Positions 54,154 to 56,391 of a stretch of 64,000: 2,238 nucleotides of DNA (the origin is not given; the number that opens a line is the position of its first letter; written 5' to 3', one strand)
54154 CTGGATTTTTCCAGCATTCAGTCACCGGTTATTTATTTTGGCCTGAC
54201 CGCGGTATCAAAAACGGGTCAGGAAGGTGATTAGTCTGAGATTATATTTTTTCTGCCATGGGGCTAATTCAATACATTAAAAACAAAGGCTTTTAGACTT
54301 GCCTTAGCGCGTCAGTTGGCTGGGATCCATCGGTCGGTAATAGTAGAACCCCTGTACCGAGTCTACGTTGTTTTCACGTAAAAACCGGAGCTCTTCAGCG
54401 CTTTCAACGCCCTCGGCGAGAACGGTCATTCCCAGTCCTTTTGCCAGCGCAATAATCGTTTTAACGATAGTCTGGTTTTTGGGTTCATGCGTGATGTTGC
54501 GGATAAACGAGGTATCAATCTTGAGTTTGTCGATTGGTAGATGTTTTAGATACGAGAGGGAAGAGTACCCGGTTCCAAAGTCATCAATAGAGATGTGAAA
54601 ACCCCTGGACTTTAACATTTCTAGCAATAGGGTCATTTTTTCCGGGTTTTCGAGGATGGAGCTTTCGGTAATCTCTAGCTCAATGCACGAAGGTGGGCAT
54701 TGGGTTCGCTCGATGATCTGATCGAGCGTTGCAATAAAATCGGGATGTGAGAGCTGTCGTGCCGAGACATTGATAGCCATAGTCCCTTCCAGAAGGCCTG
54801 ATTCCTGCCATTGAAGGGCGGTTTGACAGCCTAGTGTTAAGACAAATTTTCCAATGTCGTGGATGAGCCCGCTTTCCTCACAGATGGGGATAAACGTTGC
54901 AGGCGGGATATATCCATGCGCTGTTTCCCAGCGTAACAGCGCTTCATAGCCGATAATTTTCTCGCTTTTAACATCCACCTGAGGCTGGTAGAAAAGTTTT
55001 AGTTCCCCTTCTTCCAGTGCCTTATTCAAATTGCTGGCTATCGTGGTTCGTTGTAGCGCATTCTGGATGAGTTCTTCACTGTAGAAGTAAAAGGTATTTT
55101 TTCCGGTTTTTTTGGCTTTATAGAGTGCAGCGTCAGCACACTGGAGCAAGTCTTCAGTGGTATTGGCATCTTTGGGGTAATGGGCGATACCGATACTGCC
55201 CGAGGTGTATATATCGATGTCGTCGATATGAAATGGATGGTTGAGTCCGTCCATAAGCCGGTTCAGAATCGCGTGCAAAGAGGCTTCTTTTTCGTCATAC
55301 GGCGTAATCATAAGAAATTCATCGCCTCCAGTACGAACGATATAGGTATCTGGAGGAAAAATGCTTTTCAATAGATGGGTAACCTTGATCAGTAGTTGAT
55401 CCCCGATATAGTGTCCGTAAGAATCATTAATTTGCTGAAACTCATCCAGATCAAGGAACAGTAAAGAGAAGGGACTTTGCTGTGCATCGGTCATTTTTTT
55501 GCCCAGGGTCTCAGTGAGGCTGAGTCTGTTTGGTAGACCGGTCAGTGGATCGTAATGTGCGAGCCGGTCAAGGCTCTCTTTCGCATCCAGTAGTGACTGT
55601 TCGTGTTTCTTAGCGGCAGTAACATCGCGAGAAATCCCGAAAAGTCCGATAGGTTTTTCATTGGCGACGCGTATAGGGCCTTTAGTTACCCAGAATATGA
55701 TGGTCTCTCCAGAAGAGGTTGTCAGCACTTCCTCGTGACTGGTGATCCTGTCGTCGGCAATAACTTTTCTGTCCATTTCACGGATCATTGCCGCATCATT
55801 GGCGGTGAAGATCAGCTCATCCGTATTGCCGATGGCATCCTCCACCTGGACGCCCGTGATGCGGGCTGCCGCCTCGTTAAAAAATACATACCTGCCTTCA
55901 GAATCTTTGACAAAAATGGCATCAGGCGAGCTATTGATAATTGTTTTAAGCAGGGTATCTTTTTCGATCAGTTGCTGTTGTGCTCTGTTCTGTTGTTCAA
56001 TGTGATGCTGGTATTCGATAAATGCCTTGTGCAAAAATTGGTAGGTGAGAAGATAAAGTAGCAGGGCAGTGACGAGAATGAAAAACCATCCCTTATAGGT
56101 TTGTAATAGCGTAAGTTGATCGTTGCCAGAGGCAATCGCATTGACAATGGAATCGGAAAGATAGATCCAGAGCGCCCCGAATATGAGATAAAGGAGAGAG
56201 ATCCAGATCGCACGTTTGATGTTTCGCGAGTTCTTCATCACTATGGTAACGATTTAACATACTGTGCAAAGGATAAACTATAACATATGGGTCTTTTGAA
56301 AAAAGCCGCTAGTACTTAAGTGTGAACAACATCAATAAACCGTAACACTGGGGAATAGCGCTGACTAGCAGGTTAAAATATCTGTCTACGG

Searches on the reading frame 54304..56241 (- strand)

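Call 93: search_protein_families(library=pfam, proteins=[window:54304-56241:-], max_evalue=0.000001)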
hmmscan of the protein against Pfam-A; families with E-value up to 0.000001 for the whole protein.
window:54304-56241:- (645 aa): 6 families
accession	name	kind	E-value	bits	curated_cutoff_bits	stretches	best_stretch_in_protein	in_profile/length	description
PF00563.25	EAL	-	7.3e-77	258.3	31.3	1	404-637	3-236/236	EAL domain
PF00990.26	GGDEF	-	2.3e-45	154.7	23.8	1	228-382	1-160/161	Diguanylate cyclase, GGDEF domain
PF08448.16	PAS_4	-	9.6e-19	68.1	23.1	1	103-211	2-109/110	PAS fold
PF00989.32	PAS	-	1.4e-11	44.8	22.6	1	98-207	3-113/113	PAS fold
PF13426.13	PAS_9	-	1.3e-10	41.9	27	1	106-209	1-103/103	PAS domain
PF13188.13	PAS_8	-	6.7e-08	32.6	21.8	1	97-138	2-44/65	PAS domain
